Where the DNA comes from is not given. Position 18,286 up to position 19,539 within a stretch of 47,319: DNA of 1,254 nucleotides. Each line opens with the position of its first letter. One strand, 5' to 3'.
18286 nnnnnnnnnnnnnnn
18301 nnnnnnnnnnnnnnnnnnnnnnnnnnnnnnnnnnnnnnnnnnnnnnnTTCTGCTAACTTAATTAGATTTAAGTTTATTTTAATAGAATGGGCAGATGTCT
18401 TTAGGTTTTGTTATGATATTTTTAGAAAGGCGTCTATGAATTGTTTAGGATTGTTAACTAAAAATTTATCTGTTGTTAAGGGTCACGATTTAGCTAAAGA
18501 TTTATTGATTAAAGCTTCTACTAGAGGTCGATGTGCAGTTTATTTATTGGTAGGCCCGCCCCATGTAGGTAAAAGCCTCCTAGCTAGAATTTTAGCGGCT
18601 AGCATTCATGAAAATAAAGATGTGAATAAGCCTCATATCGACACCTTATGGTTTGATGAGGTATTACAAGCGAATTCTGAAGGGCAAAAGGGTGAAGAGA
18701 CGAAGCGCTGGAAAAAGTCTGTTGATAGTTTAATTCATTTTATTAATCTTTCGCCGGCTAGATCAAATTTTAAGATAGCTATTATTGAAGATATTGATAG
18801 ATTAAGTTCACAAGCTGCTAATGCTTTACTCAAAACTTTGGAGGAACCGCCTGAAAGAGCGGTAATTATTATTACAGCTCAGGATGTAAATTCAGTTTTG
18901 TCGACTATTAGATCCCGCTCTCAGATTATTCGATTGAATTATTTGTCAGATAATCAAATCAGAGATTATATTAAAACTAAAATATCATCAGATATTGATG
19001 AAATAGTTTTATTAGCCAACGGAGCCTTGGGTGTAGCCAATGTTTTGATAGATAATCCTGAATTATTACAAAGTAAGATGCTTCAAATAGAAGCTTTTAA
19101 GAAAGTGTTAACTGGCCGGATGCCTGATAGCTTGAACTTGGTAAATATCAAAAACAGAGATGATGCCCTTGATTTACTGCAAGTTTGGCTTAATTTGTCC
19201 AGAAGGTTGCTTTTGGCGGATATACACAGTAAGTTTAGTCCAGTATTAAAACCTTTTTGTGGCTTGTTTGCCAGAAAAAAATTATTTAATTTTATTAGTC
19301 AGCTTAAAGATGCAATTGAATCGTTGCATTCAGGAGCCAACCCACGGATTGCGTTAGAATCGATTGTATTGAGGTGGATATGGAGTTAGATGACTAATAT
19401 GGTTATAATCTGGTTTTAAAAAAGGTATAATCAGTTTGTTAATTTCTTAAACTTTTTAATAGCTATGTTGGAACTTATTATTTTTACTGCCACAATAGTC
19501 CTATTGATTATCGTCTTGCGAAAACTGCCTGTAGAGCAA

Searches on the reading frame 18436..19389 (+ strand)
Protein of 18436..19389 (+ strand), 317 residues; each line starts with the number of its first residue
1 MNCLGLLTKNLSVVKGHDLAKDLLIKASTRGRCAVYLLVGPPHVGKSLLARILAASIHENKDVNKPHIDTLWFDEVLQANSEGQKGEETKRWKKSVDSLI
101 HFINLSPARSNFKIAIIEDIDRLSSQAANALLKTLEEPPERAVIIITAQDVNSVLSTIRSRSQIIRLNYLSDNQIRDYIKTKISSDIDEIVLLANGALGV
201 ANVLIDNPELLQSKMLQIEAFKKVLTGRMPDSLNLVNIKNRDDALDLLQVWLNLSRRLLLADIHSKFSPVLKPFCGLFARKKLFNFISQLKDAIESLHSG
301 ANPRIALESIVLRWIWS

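Call 97: search_protein_families(library=pfam, proteins=[window:18436-19389:+], max_evalue=0.001)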
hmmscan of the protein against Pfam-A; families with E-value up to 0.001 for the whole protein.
window:18436-19389:+ (317 aa): 5 families
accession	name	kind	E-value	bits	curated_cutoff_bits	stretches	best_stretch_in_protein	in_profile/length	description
PF13177.12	DNA_pol3_delta2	-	5.1e-29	101.8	27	1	24-169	9-159/161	DNA polymerase III, delta subunit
PF00004.35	AAA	-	3.1e-09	37.8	21.2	1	36-165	1-126/131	ATPase family associated with various cellular activities (AAA)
PF07728.20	AAA_5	-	4.2e-05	24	22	1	37-137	3-92/139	AAA domain (dynein-related subfamily)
PF13191.12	AAA_16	-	4.4e-05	24.5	32.6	0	24-145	15-166/167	AAA ATPase domain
PF13401.12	AAA_22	-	0.00046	21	27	0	32-136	4-109/130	AAA domain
